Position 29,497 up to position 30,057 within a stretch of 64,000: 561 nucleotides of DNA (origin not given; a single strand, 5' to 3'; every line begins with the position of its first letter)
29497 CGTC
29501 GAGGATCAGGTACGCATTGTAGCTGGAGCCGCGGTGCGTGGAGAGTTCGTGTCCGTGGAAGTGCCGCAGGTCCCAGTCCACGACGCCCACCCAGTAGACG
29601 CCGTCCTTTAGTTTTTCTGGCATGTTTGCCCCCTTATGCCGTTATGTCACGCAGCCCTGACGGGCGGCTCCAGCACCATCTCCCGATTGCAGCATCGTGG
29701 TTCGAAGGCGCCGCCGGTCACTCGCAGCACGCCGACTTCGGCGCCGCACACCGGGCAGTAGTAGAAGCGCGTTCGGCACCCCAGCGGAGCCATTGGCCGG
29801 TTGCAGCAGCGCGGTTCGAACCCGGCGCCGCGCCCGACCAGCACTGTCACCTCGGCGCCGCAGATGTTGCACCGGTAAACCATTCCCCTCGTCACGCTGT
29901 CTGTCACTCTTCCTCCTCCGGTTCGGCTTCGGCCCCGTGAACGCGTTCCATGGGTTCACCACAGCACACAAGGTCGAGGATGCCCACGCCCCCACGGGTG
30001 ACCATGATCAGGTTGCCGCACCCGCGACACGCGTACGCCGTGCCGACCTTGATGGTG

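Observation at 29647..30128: Stand-alone and internally duplicated desulforedoxin modules without a superoxide-reductase domain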

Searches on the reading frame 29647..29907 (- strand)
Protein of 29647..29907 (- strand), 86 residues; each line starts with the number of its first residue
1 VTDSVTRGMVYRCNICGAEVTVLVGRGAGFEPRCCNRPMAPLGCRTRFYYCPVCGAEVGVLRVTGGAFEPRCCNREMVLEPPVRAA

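Call 3: search_protein_families(library=pfam, proteins=[window:29647-29907:-], max_evalue=0.01)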
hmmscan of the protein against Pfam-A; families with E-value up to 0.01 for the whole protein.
window:29647-29907:- (86 aa): 5 families
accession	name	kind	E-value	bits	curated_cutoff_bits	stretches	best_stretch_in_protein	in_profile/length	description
PF06397.17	Desulfoferrod_N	-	1e-11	44.7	23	2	7-40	3-34/36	Desulfoferrodoxin, N-terminal domain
PF21344.3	Zn_ribbon_LysW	-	0.00037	20.5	27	0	51-60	3-12/46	Alpha-aminoadipate carrier protein LysW-like, globular domain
PF14471.11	DUF4428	-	0.00063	20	27.8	0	51-62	2-13/51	Domain of unknown function (DUF4428)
PF09723.15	Zn_ribbon_8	-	0.0052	17.2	34.4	0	11-34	6-29/41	Zinc ribbon domain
PF18073.7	Zn_ribbon_LapB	-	0.0057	16.8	25.7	0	11-26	1-16/28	Rubredoxin metal binding domain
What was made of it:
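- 29647..29907 (-): Gene for the 86-aa tandem Dx-like protein ('Dx86'). Two CxxC-X17-CCN domains are fused head to tail, the protein is basic, and the C-terminus is -RAA. PF06397 matches in two stretches, E 1e-11 (call 3).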

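Call 4: search_protein_families(library=ncbifam, proteins=[window:29647-29907:-], max_evalue=0.01)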
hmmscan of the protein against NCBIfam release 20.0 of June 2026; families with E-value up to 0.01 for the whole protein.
window:29647-29907:- (86 aa): 3 families
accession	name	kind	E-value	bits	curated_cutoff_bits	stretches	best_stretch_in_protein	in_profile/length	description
TIGR00319.1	desulf_FeS4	domain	3.2e-07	29.9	36.05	1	8-39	5-34/34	desulfoferrodoxin FeS4 iron-binding domain-containing protein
TIGR00320.1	dfx_rbo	equivalog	1.1e-06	28.8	146.9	1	9-42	6-37/125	desulfoferrodoxin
NF041070.1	carrier_LysW_Arch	domain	0.0062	16.5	75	0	9-22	1-14/57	alpha-aminoadipate/glutamate carrier protein LysW/ArgW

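Call 5: find_homologous_proteins(query=window:29647-29907:-)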
Query window:29647-29907:- (86 aa): 78 proteins with E <= 0.001 among 92 candidates.
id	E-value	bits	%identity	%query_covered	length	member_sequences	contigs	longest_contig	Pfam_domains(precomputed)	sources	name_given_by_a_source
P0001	6.6e-52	192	100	100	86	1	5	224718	PF06397.18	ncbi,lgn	-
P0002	5.8e-29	118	66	100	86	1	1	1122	PF21344.4,PF23548.2,PF06397.18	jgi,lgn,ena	jgi:endogenous inhibitor of DNA gyrase (YacG/DUF329 family)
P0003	8.3e-29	118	65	100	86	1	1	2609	PF21344.4,PF23548.2,PF06397.18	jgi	jgi:predicted RNA-binding Zn-ribbon protein involved in translation (DUF1610 family)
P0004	5.7e-28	115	65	100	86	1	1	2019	PF07754.18,PF21344.4,PF06397.18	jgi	jgi:endogenous inhibitor of DNA gyrase (YacG/DUF329 family)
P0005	2.2e-25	107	60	100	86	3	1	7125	PF06397.18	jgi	jgi:hypothetical protein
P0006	9.9e-23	98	58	90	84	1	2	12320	PF06397.18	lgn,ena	-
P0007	2.5e-22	97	64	86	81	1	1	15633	PF21344.4,PF06397.18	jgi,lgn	-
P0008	3.8e-22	96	55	90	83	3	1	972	PF06397.18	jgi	jgi:desulfoferrodoxin-like iron-binding protein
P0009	1.6e-21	94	64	83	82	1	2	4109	PF06397.18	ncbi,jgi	ncbi:MAG: hypothetical protein ACYS8K_07010 [Planctomycetota bacterium]|jgi:endogenous inhibitor of 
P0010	2.7e-21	94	57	87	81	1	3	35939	PF06397.18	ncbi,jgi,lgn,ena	-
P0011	3.1e-21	93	58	90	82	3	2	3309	PF21344.4,PF06397.18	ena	-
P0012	4.3e-21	93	56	91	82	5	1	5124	PF21344.4,PF26408.2,PF06397.18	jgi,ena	-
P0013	5.4e-21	93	54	92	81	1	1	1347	PF23548.2,PF06397.18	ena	-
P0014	6.3e-21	92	59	86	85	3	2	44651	PF21344.4,PF26408.2,PF26435.2,PF06397.18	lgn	-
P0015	9.5e-21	92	56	91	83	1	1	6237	PF21344.4,PF06397.18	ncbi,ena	-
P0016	1.3e-20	91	64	84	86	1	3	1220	PF06397.18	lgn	-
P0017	1.8e-20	91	55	90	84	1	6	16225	PF06397.18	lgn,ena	-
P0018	2.7e-20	90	63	83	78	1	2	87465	PF21344.4,PF26408.2,PF23548.2,PF26435.2,PF09723.16,PF06397.18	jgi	jgi:desulfoferrodoxin-like iron-binding protein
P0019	2.9e-20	90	53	90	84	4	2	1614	PF06397.18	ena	-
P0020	3.4e-20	90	58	91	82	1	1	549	PF06397.18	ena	-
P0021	3.9e-20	90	57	90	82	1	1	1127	PF21344.4,PF26408.2,PF23548.2,PF06397.18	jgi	jgi:desulfoferrodoxin-like iron-binding protein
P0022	4.2e-20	90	62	86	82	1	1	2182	PF07754.18,PF21344.4,PF06397.18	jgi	jgi:predicted RNA-binding Zn-ribbon protein involved in translation (DUF1610 family)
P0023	5.7e-20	89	56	90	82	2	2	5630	PF21344.4,PF06397.18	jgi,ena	-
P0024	1.0e-19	88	64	84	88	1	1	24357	PF06397.18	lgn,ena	-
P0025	1.4e-19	88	62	84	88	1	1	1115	PF21344.4,PF26408.2,PF23548.2,PF06397.18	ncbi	-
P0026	1.5e-19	88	57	92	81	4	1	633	PF06397.18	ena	-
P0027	1.7e-19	88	53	87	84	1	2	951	PF21344.4,PF06397.18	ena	-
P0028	1.7e-19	88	56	91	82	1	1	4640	PF06397.18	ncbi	-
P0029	2.0e-19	88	59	93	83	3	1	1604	PF21344.4,PF06397.18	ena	-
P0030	3.2e-19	87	55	93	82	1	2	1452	PF21344.4,PF26408.2,PF06397.18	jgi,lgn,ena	jgi:endogenous inhibitor of DNA gyrase (YacG/DUF329 family)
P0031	3.4e-19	87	54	93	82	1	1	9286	PF06397.18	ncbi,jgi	ncbi:MAG: hypothetical protein ACYTGB_05690 [Planctomycetota bacterium]|jgi:predicted RNA-binding Zn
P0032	5.7e-19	86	58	83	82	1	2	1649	PF21344.4,PF06397.18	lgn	-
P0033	1.0e-18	85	55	93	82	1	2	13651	PF21344.4,PF23548.2,PF06397.18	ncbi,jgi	ncbi:MAG: hypothetical protein PVJ27_00575 [Candidatus Brocadiaceae bacterium]|jgi:predicted RNA-bin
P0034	1.3e-18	85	56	93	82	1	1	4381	PF21344.4,PF23548.2,PF26435.2,PF06397.18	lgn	-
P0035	3.8e-18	84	52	87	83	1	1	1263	PF01396.25,PF07754.18,PF23548.2,PF06397.18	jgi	-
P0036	4.0e-18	83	61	83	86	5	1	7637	PF21344.4,PF25164.2,PF06397.18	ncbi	-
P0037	6.3e-18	83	60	81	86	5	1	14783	PF21344.4,PF09723.16,PF06397.18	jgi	-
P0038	6.8e-18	83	53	92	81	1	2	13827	PF21344.4,PF26408.2,PF06397.18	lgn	-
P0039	7.9e-18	82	52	90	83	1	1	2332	PF26408.2,PF06397.18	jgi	jgi:predicted RNA-binding Zn-ribbon protein involved in translation (DUF1610 family)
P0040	8.3e-18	82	52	90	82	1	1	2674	PF01396.25,PF21344.4,PF23548.2,PF06397.18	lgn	-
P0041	1.1e-17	82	51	93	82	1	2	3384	PF26408.2,PF06397.18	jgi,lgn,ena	-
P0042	1.4e-17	82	51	92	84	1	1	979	PF21344.4,PF25164.2,PF06397.18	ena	-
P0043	2.2e-17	81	57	90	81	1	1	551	PF21344.4,PF23548.2,PF26435.2,PF06397.18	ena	-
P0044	3.4e-17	80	50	88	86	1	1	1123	PF06397.18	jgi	jgi:desulfoferrodoxin-like iron-binding protein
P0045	3.5e-17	80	54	91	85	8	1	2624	PF21344.4,PF06397.18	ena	-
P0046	4.3e-17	80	53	90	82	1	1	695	PF21344.4,PF06397.18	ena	-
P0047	6.7e-17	80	50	88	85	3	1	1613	PF06397.18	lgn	-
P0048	7.7e-17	79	54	86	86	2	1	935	PF21344.4,PF06397.18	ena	-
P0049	1.7e-16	78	55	83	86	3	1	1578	PF06397.18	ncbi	-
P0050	3.3e-16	77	58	83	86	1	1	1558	PF25164.2,PF06397.18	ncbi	-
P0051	5.1e-16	77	51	86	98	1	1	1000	PF21344.4,PF26408.2,PF06397.18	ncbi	-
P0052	8.7e-16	76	53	84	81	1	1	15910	PF06397.18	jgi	jgi:Zn finger protein HypA/HybF involved in hydrogenase expression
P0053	9.8e-16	76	52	83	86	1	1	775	PF21344.4,PF06397.18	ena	-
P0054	1.3e-15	75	49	92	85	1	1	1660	PF21344.4,PF06397.18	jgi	jgi:desulfoferrodoxin-like iron-binding protein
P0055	2.6e-15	74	53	85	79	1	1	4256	PF06397.18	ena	-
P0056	3.3e-15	74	49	90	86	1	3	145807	PF25164.2,PF06397.18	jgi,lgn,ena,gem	-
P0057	3.3e-15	74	48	83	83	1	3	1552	PF06397.18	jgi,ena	-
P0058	6.2e-15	73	48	93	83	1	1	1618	PF21344.4,PF26408.2,PF06397.18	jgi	-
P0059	1.5e-14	72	54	83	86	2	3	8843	PF21344.4,PF26408.2,PF25164.2,PF06397.18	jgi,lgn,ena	jgi:desulfoferrodoxin-like iron-binding protein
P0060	1.5e-14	72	54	81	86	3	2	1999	PF23548.2,PF06397.18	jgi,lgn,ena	-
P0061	2.2e-14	71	50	88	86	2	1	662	PF21344.4,PF23548.2,PF06397.18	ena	-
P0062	6.0e-14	70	49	91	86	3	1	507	PF25403.2,PF06397.18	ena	-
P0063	1.1e-13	69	45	90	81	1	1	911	PF26408.2,PF06397.18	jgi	jgi:predicted RNA-binding Zn-ribbon protein involved in translation (DUF1610 family)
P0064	1.2e-13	69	49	84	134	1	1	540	PF06397.18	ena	-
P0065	2.2e-13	68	48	90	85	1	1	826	PF06397.18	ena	-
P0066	3.1e-13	68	52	90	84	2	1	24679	PF23548.2,PF09723.16,PF06397.18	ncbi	-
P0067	3.3e-13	68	45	88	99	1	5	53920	PF06397.18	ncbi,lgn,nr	ncbi:MAG TPA: hypothetical protein ACFYD6_14105 [Candidatus Brocadiia bacterium]|nr:hypothetical pro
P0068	4.1e-13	67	51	83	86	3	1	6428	PF26408.2,PF09723.16,PF25164.2,PF06397.18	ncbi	-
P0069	5.1e-13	67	49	83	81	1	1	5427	PF06397.18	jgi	-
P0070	5.4e-13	67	49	83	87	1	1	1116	PF06397.18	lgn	-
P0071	5.9e-13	67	49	83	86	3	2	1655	PF06397.18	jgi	-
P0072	1.2e-12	66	47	83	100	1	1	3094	PF06397.18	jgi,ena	-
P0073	1.8e-12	65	51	83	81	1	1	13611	PF06397.18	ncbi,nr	ncbi:MAG: hypothetical protein JXR37_11075 [Kiritimatiellae bacterium]|nr:hypothetical protein [Kiri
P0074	7.3e-12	63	42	88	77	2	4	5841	PF25164.2,PF06397.18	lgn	-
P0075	8.0e-12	63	45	84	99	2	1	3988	PF06397.18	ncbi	-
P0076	9.5e-11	60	60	56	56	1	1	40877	PF06397.18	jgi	jgi:ribosomal protein L37AE/L43A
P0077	3.7e-10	58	49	81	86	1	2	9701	PF06397.18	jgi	-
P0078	7.0e-10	57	42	90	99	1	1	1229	PF06397.18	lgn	-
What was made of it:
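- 29647..29907 (-): 78 homologues, almost all 76-100 aa long (call 5).
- Automatic JGI names call homologues zinc-ribbon proteins (call 5).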

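Call 6: find_encoding_contigs(protein=window:29647-29907:-, flank=10000, max_places=6)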
Protein window:29647-29907:- (86 aa): 5 contigs read that carry it; 5 places shown.
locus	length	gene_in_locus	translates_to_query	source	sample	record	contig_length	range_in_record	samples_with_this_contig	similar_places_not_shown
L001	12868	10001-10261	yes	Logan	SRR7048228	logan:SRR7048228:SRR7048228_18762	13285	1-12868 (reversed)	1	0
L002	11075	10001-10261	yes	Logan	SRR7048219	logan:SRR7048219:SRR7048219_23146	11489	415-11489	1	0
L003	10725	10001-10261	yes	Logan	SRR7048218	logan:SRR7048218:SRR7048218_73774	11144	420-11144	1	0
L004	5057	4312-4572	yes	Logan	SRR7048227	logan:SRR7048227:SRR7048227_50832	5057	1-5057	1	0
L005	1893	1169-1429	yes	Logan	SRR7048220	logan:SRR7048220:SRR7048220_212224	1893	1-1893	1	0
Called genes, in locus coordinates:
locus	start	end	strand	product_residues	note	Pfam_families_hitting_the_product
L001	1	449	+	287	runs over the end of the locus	?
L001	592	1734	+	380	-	PF01208:URO-D (faint)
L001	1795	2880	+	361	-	-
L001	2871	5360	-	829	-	-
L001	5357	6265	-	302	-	PF01135:PCMT, PF13489:Methyltransf_23 (weak), PF00398:RrnaAD (weak), PF02353:CMAS (weak), PF13847:Methyltransf_31 (faint), PF08241:Methyltransf_11 (weak), PF13649:Methyltransf_25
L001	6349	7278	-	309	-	PF07264:EI24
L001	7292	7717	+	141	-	PF02082:Rrf2, PF03444:WHD_HrcA (faint)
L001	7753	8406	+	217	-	PF01966:HD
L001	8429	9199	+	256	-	PF00037:Fer4 (faint), PF12837:Fer4_6 (weak), PF12838:Fer4_7 (faint), PF13237:Fer4_10 (weak), PF14697:Fer4_21 (weak), PF25160:LdpA_Fe-S-bd (faint), PF27217:AF_0155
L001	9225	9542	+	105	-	PF02311:AraC_binding (weak), PF07883:Cupin_2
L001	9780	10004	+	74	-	PF06397:Desulfoferrod_N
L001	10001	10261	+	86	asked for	PF06397:Desulfoferrod_N (weak)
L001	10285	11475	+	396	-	PF00753:Lactamase_B, PF19583:ODP, PF12706:Lactamase_B_2 (weak), PF00258:Flavodoxin_1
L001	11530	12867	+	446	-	?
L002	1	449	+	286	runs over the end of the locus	?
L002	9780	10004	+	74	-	PF06397:Desulfoferrod_N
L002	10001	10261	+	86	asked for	PF06397:Desulfoferrod_N (weak)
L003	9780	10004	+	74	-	PF06397:Desulfoferrod_N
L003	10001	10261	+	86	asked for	PF06397:Desulfoferrod_N (weak)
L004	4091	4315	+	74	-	PF06397:Desulfoferrod_N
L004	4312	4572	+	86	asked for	PF06397:Desulfoferrod_N (weak)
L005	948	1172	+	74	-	PF06397:Desulfoferrod_N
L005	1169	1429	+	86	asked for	PF06397:Desulfoferrod_N (weak)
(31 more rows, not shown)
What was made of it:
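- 29904..30128 (-): Gene for the 74-aa single-domain Dx-like protein ('Dx74'). It has an acidic N-terminal extension with a conserved EW-x4-WE-x-ALTI-x-VG motif, one CxxC-X17-CC domain and an acidic tail. The same gene is called on public contigs (call 6).
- Checked: The 74-aa ORF is 29904-30128 with a GTG start; the mechanical ORF list extends it to 148 aa, but independent gene calls on five identical public contigs use the 74-aa form (call 6).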

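Call 9: find_related_loci(query=A1, collection=genome_contigs, flank=10000)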
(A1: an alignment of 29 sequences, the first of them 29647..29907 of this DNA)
Query A1 (86 aa) in genome_contigs; peptide patterns used: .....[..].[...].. (x = any residue, [..] = any of these).
237 stretches matched a pattern; 63 encode a relative of the query (tblastn E <= 1e-3); 63 distinct loci.
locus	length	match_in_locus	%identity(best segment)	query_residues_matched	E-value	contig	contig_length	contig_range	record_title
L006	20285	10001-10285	60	1-80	7e-27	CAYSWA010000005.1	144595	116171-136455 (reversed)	MAG TPA_asm: uncultured candidatus Brocadiaceae bacterium isolate SRP141376_co1_83 genome assembly, contig: NODE_232_len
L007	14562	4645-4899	54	1-85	4e-26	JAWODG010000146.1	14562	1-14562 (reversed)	MAG: Candidatus Brocadiia bacterium isolate BLK5-2.bin.122 k191_864118, whole genome shotgun sequence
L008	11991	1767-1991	57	6-80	4e-24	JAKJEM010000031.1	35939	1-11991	MAG: Planctomycetota bacterium isolate UR.bin147 NODE_31_length_35939_cov_3.325303, whole genome shotgun sequence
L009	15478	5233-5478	57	2-80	5e-24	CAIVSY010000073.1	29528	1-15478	uncultured bacterium isolate LaPlata_bin-2000 genome assembly, contig: bin-2000:073/118, whole genome shotgun sequence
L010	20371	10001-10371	58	1-80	8e-24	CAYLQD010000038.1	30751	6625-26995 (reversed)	MAG TPA_asm: uncultured Planctomycetota bacterium isolate binchicken_co97_512 genome assembly, contig: NODE_5992_length_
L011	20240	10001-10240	54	1-80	1e-23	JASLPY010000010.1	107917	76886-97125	MAG: Kiritimatiellia bacterium isolate Arabian11_MAG_70 NODE_10_length_107917_cov_7.722978, whole genome shotgun sequenc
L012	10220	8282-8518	58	6-78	4e-23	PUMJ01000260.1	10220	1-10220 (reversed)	MAG: Candidatus Brocadiaceae bacterium isolate B1Sed10_231 B1-Sed10-C9267, whole genome shotgun sequence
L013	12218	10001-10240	55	1-81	4e-22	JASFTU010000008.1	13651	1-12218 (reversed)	MAG: Candidatus Brocadiaceae bacterium isolate D1103U20metaG_sub_Bin_331 D1103U20metaG_FD_scaffold_1199_c1, whole genome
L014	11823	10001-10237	51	1-80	4e-22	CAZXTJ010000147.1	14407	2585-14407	MAG TPA_asm: uncultured bacterium isolate binchicken_co56_54 genome assembly, contig: NODE_1199_length_14407_cov_7.28233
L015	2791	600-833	53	1-77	5e-22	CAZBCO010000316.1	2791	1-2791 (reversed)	MAG TPA_asm: uncultured Planctomycetota bacterium isolate SRP067234_co1_310 genome assembly, contig: k99_765142, whole g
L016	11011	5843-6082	54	1-80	8e-22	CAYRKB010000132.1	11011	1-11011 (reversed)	MAG TPA_asm: uncultured Victivallales bacterium isolate SRP272421_co1_463 genome assembly, contig: NODE_19763_length_110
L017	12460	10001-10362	50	1-79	2e-21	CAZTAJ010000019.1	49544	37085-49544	MAG TPA_asm: uncultured Verrucomicrobiota bacterium isolate SRP272421_co4_360 genome assembly, contig: NODE_1079_length_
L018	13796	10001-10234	51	2-79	2e-21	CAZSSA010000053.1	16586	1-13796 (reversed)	MAG TPA_asm: uncultured Verrucomicrobiota bacterium isolate SRP272421_co3_542 genome assembly, contig: NODE_8924_length_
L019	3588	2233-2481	46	2-85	2e-20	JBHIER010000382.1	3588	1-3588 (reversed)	MAG: bacterium isolate b2.sp2_bin.59 NODE_13520_length_3588_cov_4.018964, whole genome shotgun sequence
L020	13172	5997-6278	53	1-79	2e-20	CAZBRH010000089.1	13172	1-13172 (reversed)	MAG TPA_asm: uncultured Planctomycetota bacterium isolate SRP290908_co1_415 genome assembly, contig: NODE_6598_length_13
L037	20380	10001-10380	45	1-81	4e-17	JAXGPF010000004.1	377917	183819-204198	MAG: Kiritimatiellia bacterium isolate AnMBR.bin297 bin297_4, whole genome shotgun sequence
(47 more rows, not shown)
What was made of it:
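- Tried and rejected: The nearest loci are Brocadiia/Planctomycetota MAGs (call 9).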

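Call 19: search_solved_structures(query=window:29647-29907:-, max_evalue=1, show_alignments=3)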
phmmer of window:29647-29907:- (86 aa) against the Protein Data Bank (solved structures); distinct sequences matched with E-value up to 1: 7.
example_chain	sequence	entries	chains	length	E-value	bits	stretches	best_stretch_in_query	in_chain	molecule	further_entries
1vzg_A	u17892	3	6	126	0.031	18.1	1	46-79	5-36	DESULFOFERRODOXIN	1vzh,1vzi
2ji2_A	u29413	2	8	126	0.033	18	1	46-79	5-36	Desulfoferrodoxin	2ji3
2ji1_A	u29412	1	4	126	0.033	18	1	46-79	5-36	Desulfoferrodoxin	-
1cfw_A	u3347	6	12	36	0.065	17.1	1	7-39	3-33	PROTEIN (DESULFOREDOXIN) | DESULFOREDOXIN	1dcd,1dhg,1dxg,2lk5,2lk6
5k2m_E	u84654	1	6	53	0.081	16.8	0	49-63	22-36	Probable lysine biosynthesis protein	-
1dfx_A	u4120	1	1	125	0.12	16.2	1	10-40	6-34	DESULFOFERRODOXIN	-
1wjp_A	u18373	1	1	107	0.13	16.1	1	7-50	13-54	Zinc finger protein 295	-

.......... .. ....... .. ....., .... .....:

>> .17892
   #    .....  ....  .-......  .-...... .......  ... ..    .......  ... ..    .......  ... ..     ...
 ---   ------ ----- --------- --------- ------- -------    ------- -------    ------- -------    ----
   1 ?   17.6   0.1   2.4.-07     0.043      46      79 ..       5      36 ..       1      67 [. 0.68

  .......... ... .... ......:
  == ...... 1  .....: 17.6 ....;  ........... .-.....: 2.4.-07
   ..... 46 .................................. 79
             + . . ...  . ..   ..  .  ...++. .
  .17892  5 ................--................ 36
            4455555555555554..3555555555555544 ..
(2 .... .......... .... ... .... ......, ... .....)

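Call 25: predict_structure(alignment_id=A1)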
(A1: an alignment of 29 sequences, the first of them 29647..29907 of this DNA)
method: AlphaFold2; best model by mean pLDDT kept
length: 86 residues; sequences in the alignment: 29
mean_pLDDT: 85.3   pTM: 0.66
mean pLDDT of the five models: 85.3, 83.9, 82.3, 82.2, 79.3
residues with pLDDT >= 90: 43; 70-90: 33; 50-70: 7; < 50: 3
segments of 3 or more residues with pLDDT < 50: none
pLDDT, mean of each block of 10 residues (from residue 1): 71 94 79 95 88 93 82 95 61
secondary structure, 60 per line:
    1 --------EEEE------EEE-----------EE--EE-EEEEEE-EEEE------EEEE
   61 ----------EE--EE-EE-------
elements in order: E9-12 E19-21 E40-45 E47-50 E57-60
